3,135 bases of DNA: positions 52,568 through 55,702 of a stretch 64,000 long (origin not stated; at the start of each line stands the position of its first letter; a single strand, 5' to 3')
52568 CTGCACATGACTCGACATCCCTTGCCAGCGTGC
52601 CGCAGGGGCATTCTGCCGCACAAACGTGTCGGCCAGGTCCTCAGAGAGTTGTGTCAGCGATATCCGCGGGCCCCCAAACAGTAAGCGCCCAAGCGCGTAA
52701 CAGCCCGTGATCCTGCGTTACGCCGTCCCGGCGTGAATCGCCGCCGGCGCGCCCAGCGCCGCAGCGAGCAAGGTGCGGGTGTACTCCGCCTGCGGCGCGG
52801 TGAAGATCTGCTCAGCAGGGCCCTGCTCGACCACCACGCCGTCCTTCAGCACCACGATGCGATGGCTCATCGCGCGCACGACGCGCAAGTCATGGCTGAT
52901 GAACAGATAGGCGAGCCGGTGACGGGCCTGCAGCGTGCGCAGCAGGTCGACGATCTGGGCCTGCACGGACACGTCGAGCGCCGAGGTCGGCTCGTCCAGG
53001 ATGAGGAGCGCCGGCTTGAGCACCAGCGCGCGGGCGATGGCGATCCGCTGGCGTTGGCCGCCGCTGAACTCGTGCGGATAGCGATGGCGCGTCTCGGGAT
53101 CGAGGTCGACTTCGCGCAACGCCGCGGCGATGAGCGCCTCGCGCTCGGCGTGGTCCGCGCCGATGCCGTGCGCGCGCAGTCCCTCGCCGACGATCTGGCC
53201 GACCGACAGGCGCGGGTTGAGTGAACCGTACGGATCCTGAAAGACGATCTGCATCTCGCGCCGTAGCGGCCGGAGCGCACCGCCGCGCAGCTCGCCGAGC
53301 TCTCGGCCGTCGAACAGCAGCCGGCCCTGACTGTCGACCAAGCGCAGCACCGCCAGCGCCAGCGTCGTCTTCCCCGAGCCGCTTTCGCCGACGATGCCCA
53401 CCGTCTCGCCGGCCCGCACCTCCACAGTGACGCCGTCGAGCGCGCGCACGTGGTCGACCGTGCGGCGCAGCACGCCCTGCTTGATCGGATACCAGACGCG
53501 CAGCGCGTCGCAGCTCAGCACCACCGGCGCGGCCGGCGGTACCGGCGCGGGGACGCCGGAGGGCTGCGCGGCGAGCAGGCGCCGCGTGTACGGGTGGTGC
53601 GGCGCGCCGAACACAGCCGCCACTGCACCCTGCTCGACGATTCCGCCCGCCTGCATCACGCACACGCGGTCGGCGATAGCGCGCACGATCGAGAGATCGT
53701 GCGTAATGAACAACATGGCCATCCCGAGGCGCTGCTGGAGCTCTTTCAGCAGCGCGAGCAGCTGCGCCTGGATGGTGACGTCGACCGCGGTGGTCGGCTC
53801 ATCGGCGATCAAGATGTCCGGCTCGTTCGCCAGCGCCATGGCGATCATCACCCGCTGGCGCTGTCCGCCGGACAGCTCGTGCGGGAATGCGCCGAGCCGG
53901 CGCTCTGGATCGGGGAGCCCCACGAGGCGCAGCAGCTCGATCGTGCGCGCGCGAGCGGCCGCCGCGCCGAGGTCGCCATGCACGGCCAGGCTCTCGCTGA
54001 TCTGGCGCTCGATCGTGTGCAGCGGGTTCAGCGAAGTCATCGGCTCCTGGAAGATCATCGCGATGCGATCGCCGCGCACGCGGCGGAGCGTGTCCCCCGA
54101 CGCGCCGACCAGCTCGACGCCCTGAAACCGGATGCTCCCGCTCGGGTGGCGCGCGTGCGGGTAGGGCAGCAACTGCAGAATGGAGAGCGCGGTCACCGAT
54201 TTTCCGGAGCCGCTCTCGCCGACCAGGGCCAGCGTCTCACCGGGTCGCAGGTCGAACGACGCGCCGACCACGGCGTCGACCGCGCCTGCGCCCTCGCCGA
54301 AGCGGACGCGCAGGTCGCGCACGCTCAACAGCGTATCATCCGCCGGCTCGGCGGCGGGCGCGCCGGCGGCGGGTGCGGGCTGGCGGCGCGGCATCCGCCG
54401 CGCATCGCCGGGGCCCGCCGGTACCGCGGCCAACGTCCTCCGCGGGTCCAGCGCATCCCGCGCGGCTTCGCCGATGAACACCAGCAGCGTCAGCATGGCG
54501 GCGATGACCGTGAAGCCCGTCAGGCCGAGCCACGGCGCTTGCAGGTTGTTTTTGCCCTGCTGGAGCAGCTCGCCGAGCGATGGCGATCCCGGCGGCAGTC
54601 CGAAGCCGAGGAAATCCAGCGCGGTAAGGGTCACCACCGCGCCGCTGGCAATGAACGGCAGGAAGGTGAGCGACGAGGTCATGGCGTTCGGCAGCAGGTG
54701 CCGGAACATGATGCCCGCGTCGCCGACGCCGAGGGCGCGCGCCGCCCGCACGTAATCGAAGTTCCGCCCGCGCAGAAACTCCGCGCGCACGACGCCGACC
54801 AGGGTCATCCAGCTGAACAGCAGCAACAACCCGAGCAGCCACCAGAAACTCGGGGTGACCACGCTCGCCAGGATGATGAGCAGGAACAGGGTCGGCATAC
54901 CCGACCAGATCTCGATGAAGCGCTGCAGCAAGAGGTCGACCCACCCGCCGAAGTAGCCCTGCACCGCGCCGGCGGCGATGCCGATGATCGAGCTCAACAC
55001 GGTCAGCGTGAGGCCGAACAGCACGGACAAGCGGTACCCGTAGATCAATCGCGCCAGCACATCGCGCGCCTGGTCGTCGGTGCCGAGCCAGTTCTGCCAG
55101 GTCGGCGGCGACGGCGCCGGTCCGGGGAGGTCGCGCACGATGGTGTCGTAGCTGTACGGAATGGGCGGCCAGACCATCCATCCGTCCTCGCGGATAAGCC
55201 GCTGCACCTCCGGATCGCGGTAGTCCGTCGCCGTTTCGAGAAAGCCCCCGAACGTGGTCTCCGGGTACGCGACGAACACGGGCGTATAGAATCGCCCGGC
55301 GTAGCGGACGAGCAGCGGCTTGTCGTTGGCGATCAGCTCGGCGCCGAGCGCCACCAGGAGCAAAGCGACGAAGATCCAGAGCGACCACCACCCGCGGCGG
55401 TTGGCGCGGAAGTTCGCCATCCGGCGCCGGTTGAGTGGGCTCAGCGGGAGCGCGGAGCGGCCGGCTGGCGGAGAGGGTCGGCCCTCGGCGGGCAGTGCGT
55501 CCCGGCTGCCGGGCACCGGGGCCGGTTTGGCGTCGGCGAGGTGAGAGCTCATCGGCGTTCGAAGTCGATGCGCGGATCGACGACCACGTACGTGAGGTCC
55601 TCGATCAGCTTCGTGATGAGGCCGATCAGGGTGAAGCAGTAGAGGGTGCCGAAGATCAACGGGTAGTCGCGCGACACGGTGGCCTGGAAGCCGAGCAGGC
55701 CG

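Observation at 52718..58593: yejABEF-type peptide/microcin ABC importer with YejE permease and YejF double-ATPase encoded as one continuous ORF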

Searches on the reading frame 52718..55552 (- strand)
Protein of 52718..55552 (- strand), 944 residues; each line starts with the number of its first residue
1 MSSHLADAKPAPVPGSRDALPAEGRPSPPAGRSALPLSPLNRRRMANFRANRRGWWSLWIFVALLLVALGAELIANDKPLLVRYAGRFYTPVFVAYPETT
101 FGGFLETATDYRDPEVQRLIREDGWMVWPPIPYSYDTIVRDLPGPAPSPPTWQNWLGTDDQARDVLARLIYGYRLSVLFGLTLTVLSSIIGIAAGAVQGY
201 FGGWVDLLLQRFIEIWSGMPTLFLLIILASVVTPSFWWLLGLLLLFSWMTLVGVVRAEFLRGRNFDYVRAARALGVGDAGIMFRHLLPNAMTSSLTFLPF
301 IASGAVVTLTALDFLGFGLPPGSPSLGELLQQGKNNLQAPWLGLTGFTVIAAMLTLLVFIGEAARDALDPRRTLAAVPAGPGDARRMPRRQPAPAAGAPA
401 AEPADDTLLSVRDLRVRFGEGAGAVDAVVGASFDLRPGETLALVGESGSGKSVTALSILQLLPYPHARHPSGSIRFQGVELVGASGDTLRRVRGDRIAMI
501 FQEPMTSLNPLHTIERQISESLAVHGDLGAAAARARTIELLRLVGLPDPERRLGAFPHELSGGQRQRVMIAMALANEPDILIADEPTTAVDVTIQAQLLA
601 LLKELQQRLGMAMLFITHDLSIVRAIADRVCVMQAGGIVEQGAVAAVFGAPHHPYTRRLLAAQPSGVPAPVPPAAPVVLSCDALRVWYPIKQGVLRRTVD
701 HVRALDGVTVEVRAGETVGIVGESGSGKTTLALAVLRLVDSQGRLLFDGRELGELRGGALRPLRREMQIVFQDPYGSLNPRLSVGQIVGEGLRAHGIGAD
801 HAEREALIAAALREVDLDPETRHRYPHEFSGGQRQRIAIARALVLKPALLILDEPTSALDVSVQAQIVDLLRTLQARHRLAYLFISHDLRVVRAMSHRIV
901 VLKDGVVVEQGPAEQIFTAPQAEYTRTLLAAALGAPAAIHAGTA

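Call 4: search_protein_families(library=pfam, proteins=[window:52718-55552:-], max_evalue=0.001)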
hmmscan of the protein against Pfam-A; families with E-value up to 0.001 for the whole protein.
window:52718-55552:- (944 aa): 11 families
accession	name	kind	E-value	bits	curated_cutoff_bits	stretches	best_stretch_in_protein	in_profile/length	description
PF00005.33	ABC_tran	-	1.7e-61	207.2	25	2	705-857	1-137/137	ABC transporter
PF00528.27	BPD_transp_1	-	3.3e-29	102.3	26.4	1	191-372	1-182/184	Binding-protein-dependent transport system inner membrane component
PF02463.25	SMC_N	-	8.7e-10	38.8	40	1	699-901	7-211/220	RecF/RecN/SMC N terminal domain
PF13304.12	AAA_21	-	1.8e-09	38.6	27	1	824-890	233-301/304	AAA domain, putative AbiEii toxin, Type IV TA system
PF08352.17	oligo_HPY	-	3.1e-09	37.5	27.1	0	639-665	1-27/65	Oligopeptide/dipeptide transporter, C-terminal region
PF13191.12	AAA_16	-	5e-07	30.8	32.6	1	711-880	18-164/167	AAA ATPase domain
PF13555.12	AAA_29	-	9.1e-07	29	27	0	705-741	12-48/61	P-loop containing region of AAA domain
PF13401.12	AAA_22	-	1.3e-06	29.2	27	0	720-882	10-118/130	AAA domain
PF05729.18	NACHT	-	0.00037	20.8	26.7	0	717-738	2-23/167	NACHT domain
PF13481.12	AAA_25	-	0.00038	20.6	27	0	713-750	31-66/195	AAA domain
PF12911.12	OppC_N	-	0.00041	20.6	23.9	1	45-77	7-39/53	N-terminal TM domain of oligopeptide transport permease C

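Call 5: search_protein_families(library=ncbifam, proteins=[window:52718-55552:-], max_evalue=0.001)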
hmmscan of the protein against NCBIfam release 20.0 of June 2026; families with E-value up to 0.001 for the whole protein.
window:52718-55552:- (944 aa): 207 families (the best 25 are shown)
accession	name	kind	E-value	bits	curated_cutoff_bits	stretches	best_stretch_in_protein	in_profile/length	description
NF011713.0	PRK15134.1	equivalog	4.3e-224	745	834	1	406-930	3-527/529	microcin C ABC transporter ATP-binding protein YejF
NF007613.0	PRK10261.1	equivalog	6.3e-163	543.5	1077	2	406-664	10-273/623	glutathione ABC transporter ATP-binding protein GsiA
NF008453.0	PRK11308.1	subfamily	8.8e-151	501.8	408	2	677-932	11-265/334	dipeptide ABC transporter ATP-binding protein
NF011596.0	PRK15021.1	subfamily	5.8e-147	489.1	439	1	37-373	4-340/341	microcin C ABC transporter permease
NF008246.0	PRK11022.1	equivalog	9.7e-140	465.2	541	2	407-664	2-258/326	dipeptide ABC transporter ATP-binding protein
NF011659.0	PRK15079.1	equivalog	9e-137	455.2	540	2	677-931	10-267/334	murein tripeptide/oligopeptide ABC transporter ATP binding protein OppF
TIGR02770.1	nickel_nikD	equivalog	2.2e-135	449.3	318.7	2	428-662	2-228/230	nickel import ATP-binding protein NikD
NF007010.1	PRK09473.1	subfamily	1.5e-133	444.5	575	2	408-664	1-255/318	oligopeptide ABC transporter ATP-binding protein OppD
NF043079.1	MMSYN1_0167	equivalog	1.1e-132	443.7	740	3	488-664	299-475/561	oligopeptide ABC transporter ATP-binding protein OppD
NF043071.1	DppF_dipep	equivalog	5.8e-128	426.9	660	2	677-932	12-266/331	dipeptide ABC transporter ATP-binding subunit DppF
NF047576.1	opine_ATP_CntF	equivalog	1.2e-126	421.3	385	2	408-663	2-253/264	staphylopine uptake ABC transporter ATP-binding protein CntF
NF047578.1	opine_ATP_CntD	equivalog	3e-126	420.1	380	2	408-663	2-253/266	staphylopine uptake ABC transporter ATP-binding protein CntD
NF043078.1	MMSYN1_0168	equivalog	9.2e-125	417.7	800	5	804-931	469-596/649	oligopeptide ABC transporter ATP-binding protein OppF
TIGR02769.1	nickel_nikE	equivalog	1.5e-122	408.2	332.55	2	691-934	13-255/265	nickel import ATP-binding protein NikE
NF007739.0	PRK10419.1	subfamily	1.1e-114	382.5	354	2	692-933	15-255/268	nickel ABC transporter ATP-binding protein NikE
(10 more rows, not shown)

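Call 6: find_homologous_proteins(query=window:52718-55552:-, max_evalue=1e-30)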
Query window:52718-55552:- (944 aa): 6728 proteins with E <= 1e-30 among 8000 candidates; the best 120 are listed.
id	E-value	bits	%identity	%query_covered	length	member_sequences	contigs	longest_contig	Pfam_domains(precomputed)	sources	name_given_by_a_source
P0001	0.0e+0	1590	81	95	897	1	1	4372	PF00005.34,PF00528.28,PF13555.13,PF13401.13,PF02463.26,PF08352.18,PF13304.13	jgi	-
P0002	0.0e+0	1585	79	95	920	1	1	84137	PF00005.34,PF00528.28,PF13555.13,PF13401.13,PF02463.26,PF08352.18,PF13481.13,PF13304.13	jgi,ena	jgi:ABC-type microcin C transport system duplicated ATPase subunit YejF/ABC-type microcin C transpor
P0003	0.0e+0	1572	79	95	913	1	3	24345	PF00005.34,PF00528.28,PF13401.13,PF02463.26,PF08352.18,PF13304.13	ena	-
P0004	0.0e+0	1572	79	95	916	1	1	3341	PF00005.34,PF00528.28,PF13401.13,PF02463.26,PF08352.18,PF13304.13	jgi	jgi:ABC-type microcin C transport system duplicated ATPase subunit YejF/ABC-type microcin C transpor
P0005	0.0e+0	1567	78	95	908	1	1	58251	PF00005.34,PF00528.28,PF13555.13,PF13401.13,PF02463.26,PF08352.18,PF13304.13,PF13191.13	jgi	jgi:ABC-type microcin C transport system duplicated ATPase subunit YejF/ABC-type microcin C transpor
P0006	0.0e+0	1565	79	96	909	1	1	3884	PF00005.34,PF00528.28,PF13555.13,PF02463.26,PF08352.18,PF13304.13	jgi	jgi:ABC-type microcin C transport system duplicated ATPase subunit YejF/ABC-type microcin C transpor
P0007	0.0e+0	1565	79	94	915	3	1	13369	PF00005.34,PF00528.28,PF13555.13,PF13401.13,PF02463.26,PF08352.18,PF13304.13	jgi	-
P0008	0.0e+0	1563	79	95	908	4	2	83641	PF00005.34,PF00528.28,PF13401.13,PF02463.26,PF08352.18,PF13304.13,PF13191.13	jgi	-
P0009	0.0e+0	1563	78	95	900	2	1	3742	PF00005.34,PF00528.28,PF13555.13,PF13401.13,PF02463.26,PF08352.18,PF13304.13,PF13191.13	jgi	-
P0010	0.0e+0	1561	78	95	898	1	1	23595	PF00005.34,PF00528.28,PF13555.13,PF13401.13,PF20703.4,PF02463.26,PF08352.18,PF13304.13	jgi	jgi:ABC-type microcin C transport system duplicated ATPase subunit YejF/ABC-type microcin C transpor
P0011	0.0e+0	1553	77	94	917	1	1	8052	PF00005.34,PF00528.28,PF13555.13,PF13401.13,PF02463.26,PF08352.18,PF13304.13,PF13191.13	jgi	-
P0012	0.0e+0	1547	79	95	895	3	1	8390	PF00005.34,PF00528.28,PF13555.13,PF13401.13,PF02463.26,PF08352.18,PF13304.13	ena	-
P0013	0.0e+0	1547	79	95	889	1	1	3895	PF00005.34,PF00528.28,PF13555.13,PF13401.13,PF02463.26,PF08352.18,PF13304.13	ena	-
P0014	0.0e+0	1541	79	95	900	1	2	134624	PF00005.34,PF00528.28,PF13555.13,PF13401.13,PF20703.4,PF02463.26,PF08352.18,PF13304.13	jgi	jgi:microcin C transport system ATP-binding protein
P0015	0.0e+0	1540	77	95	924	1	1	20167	PF00005.34,PF00528.28,PF13401.13,PF02463.26,PF08352.18,PF13304.13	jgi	jgi:ABC-type microcin C transport system duplicated ATPase subunit YejF/ABC-type microcin C transpor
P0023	0.0e+0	1515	77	94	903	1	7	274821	PF00005.34,PF00528.28,PF13555.13,PF13401.13,PF02463.26,PF08352.18,PF13304.13,PF13191.13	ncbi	-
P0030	0.0e+0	1481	74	95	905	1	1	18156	PF00005.34,PF00528.28,PF13555.13,PF13401.13,PF02463.26,PF08352.18,PF13304.13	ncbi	-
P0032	0.0e+0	1477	75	95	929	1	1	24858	PF00005.34,PF00528.28,PF13555.13,PF13401.13,PF02463.26,PF08352.18,PF13304.13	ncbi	-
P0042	0.0e+0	1466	73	95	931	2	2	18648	PF00005.34,PF00528.28,PF13401.13,PF02463.26,PF08352.18,PF13304.13,PF13191.13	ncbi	-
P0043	0.0e+0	1465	73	94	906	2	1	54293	PF00005.34,PF00528.28,PF13401.13,PF02463.26,PF08352.18,PF13304.13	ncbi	-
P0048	0.0e+0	1457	73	95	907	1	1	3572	PF00005.34,PF00528.28,PF13555.13,PF13401.13,PF02463.26,PF08352.18,PF13304.13,PF13191.13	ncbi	-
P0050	0.0e+0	1453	73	95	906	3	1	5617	PF00005.34,PF00528.28,PF13555.13,PF13401.13,PF02463.26,PF08352.18,PF13304.13,PF13191.13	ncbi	-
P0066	0.0e+0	1436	72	95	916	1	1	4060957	PF00005.34,PF00528.28,PF13555.13,PF13401.13,PF02463.26,PF08352.18,PF13304.13,PF13191.13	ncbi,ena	-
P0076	0.0e+0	1432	72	95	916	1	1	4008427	PF00005.34,PF00528.28,PF13555.13,PF13401.13,PF02463.26,PF08352.18,PF13304.13,PF13191.13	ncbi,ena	-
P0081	0.0e+0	1431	72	95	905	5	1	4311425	PF00005.34,PF00528.28,PF13555.13,PF13401.13,PF02463.26,PF08352.18,PF13304.13,PF13191.13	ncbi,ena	-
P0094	0.0e+0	1420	71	95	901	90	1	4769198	PF00005.34,PF00528.28,PF13555.13,PF13401.13,PF02463.26,PF08352.18,PF13481.13,PF13304.13,PF13191.13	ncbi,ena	-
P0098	0.0e+0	1411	73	94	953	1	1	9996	PF00005.34,PF00528.28,PF13555.13,PF13401.13,PF02463.26,PF08352.18,PF13304.13,PF13191.13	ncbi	-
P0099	0.0e+0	1411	72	95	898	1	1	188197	PF00005.34,PF00528.28,PF13555.13,PF13401.13,PF02463.26,PF08352.18,PF13304.13,PF13191.13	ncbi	-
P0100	0.0e+0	1411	70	96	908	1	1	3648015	PF00005.34,PF00528.28,PF13555.13,PF13401.13,PF02463.26,PF08352.18,PF13304.13,PF13191.13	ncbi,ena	-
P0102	0.0e+0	1408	70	95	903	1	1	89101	PF00005.34,PF00528.28,PF13555.13,PF13401.13,PF02463.26,PF08352.18,PF13304.13,PF13191.13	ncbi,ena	-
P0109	0.0e+0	1403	69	96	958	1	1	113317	PF00005.34,PF00528.28,PF13555.13,PF13401.13,PF02463.26,PF08352.18,PF13304.13,PF13191.13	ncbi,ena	-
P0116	0.0e+0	1398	69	95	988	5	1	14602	PF00005.34,PF00528.28,PF13555.13,PF02463.26,PF08352.18,PF13481.13,PF13304.13,PF13191.13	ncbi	-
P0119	0.0e+0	1396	69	96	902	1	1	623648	PF00005.34,PF00528.28,PF05729.19,PF13555.13,PF13401.13,PF02463.26,PF08352.18,PF13481.13,PF13304.13,PF13191.13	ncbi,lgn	-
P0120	0.0e+0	1395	70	96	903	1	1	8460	PF00005.34,PF00528.28,PF13555.13,PF13401.13,PF02463.26,PF08352.18,PF13304.13,PF13191.13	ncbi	-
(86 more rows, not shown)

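Call 8: find_related_loci(query=window:52718-55552:-, collection=genome_contigs, flank=6000)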
Query window:52718-55552:- (944 aa) in genome_contigs; peptide patterns used: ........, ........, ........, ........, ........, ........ (x = any residue, [..] = any of these).
600 stretches matched a pattern (row limit reached: there are more); 598 encode a relative of the query (tblastn E <= 1e-3); the best 80 are kept; 80 distinct loci.
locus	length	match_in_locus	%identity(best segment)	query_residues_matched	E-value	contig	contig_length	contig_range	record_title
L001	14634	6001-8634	63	30-934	0e+0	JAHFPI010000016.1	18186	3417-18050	MAG: Rhodospirillales bacterium isolate nzgw523 NODE_5622_length_18187_cov_2.457434, whole genome shotgun sequence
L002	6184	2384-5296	59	22-933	0e+0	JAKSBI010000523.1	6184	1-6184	MAG: Hyphomicrobiales bacterium isolate MAG.172 k141_1298631, whole genome shotgun sequence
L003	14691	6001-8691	59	25-932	0e+0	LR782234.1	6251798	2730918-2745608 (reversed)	Pseudomonas fluorescens isolate PfAR1 genome assembly, chromosome: 1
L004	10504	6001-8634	59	38-932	0e+0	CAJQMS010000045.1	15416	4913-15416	MAG: uncultured Burkholderiales Genera incertae sedis bacterium isolate 0.2_20180529_Bin_MAXBIN_118_sub_1 genome assembl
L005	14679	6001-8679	58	17-932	0e+0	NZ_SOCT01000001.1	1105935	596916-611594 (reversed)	Pseudomonas sp. LP_7_YM Ga0304827_101, whole genome shotgun sequence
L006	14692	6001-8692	71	37-926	0e+0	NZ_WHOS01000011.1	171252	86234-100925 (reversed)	Azospirillum melinis strain TMCY0552 NODE_11_length_171253_cov_65.354908_1-171253, whole genome shotgun sequence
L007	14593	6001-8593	68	47-937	0e+0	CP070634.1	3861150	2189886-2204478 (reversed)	MAG: Rhodospirillales bacterium isolate bin96 chromosome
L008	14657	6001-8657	68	23-937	0e+0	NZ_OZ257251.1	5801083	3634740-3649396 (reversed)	MAG: Reyranella sp. isolate f0431ea5-77df-4713-9fc6-40bca345d698 chromosome 1, complete sequence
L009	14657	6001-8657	68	32-938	0e+0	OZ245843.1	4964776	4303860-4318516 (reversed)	MAG: Thalassobaculaceae bacterium isolate e545f006-075f-47ef-8315-a68c875f4ccb genome assembly, chromosome: 1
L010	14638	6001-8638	62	31-939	0e+0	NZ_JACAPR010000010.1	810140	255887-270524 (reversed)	Pseudomonas gingeri strain D8001 run0228_D8001_S21_L004_contig_10, whole genome shotgun sequence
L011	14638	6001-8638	62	30-938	0e+0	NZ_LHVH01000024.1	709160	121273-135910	Pseudomonas kilonensis strain DSM 13647 PREFIX_contig_24, whole genome shotgun sequence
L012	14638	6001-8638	65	30-938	0e+0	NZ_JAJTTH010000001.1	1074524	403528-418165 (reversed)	Pseudomonas sp. Au-Pse12 contig_1_len_1074524, whole genome shotgun sequence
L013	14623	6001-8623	64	30-933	0e+0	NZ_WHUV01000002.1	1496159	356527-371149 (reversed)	Pseudomonas piscis strain MC042 Scaffold2_1, whole genome shotgun sequence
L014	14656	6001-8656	61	11-933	0e+0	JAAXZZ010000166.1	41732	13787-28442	MAG: Gammaproteobacteria bacterium isolate AS02xzSISU_62 39143_AS02, whole genome shotgun sequence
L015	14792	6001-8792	62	37-933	0e+0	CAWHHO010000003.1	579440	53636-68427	MAG: uncultured Alphaproteobacteria bacterium isolate MFD01916.bin.2.20 genome assembly, contig: contig_2246, whole geno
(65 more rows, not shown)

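Call 11: list_cluster_members(proteins=[P0094, P0066, P0081, P0100, P0023, P0119, P0076, P0109, P0116, window:52718-55552:-])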
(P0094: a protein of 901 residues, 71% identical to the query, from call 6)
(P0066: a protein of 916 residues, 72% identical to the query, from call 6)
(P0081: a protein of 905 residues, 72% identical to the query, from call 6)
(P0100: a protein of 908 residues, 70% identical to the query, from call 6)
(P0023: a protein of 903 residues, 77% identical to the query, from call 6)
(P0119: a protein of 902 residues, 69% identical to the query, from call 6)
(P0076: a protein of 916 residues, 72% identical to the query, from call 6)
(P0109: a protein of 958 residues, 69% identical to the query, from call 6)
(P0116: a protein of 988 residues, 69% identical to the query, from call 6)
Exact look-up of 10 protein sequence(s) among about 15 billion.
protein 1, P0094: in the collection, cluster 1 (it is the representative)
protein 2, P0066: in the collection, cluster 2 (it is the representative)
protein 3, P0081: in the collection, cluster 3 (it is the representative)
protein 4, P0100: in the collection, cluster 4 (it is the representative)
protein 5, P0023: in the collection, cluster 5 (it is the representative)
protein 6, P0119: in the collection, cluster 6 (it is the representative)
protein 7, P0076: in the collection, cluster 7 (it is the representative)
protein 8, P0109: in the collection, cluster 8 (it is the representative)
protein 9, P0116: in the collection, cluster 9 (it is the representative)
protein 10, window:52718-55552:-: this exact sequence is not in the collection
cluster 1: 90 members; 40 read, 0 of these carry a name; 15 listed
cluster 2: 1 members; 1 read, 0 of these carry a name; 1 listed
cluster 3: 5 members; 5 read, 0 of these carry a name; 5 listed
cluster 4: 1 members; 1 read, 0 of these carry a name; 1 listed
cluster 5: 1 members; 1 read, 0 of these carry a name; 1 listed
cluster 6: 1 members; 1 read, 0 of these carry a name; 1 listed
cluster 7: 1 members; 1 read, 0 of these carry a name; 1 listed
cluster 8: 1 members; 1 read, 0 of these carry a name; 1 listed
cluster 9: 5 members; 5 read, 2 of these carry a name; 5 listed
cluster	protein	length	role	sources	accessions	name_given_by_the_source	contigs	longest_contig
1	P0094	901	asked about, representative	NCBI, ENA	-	-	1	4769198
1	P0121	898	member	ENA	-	-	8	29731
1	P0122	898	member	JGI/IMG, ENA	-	-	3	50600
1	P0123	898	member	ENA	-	-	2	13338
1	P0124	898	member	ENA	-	-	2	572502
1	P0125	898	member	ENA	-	-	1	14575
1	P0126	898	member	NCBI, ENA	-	-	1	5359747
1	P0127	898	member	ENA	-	-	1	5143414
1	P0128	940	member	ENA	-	-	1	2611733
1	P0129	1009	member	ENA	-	-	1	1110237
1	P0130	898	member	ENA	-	-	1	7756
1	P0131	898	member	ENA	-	-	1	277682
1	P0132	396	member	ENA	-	-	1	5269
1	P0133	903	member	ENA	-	-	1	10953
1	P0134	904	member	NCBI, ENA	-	-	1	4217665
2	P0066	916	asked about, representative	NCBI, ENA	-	-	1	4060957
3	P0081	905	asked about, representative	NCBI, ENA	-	-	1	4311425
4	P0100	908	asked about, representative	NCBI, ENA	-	-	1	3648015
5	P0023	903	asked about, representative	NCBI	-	-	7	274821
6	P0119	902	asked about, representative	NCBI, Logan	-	-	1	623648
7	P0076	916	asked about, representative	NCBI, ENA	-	-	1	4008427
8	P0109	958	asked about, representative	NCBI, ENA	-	-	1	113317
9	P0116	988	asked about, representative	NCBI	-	-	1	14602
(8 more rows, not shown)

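Call 12: find_encoding_contigs(protein=P0094, flank=6000, max_places=3)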
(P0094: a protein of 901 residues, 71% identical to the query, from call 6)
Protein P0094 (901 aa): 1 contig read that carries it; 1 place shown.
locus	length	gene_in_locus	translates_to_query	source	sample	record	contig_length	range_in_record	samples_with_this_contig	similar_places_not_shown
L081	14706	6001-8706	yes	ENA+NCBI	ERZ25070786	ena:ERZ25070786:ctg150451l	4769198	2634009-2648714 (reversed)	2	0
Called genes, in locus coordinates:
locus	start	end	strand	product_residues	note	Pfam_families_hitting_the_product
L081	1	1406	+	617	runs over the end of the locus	PF13941:MutL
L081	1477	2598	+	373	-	-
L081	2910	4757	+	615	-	PF00496:SBP_bac_5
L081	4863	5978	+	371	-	PF19300:BPD_transp_1_N (faint), PF00528:BPD_transp_1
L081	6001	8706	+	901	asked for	PF00528:BPD_transp_1, PF00005:ABC_tran, PF02463:SMC_N (faint), PF13191:AAA_16 (faint), PF13401:AAA_22 (faint), PF13481:AAA_25 (faint), PF08352:oligo_HPY (weak), PF00005:ABC_tran, +2 more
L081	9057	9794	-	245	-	-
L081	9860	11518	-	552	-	PF13371:TPR_9 (faint), PF13414:TPR_11 (weak), PF13424:TPR_12 (weak), PF14559:TPR_19, PF13432:TPR_16, PF13424:TPR_12 (weak), PF13414:TPR_11 (weak), PF13432:TPR_16 (weak), +19 more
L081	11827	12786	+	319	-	PF01008:IF-2B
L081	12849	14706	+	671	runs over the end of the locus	PF22745:Nlig-Ia, PF01653:DNA_ligase_aden, PF03120:OB_DNA_ligase, PF03119:DNA_ligase_ZBD, PF14520:HHH_5 (weak), PF12826:HHH_2, PF14520:HHH_5 (weak), PF00533:BRCT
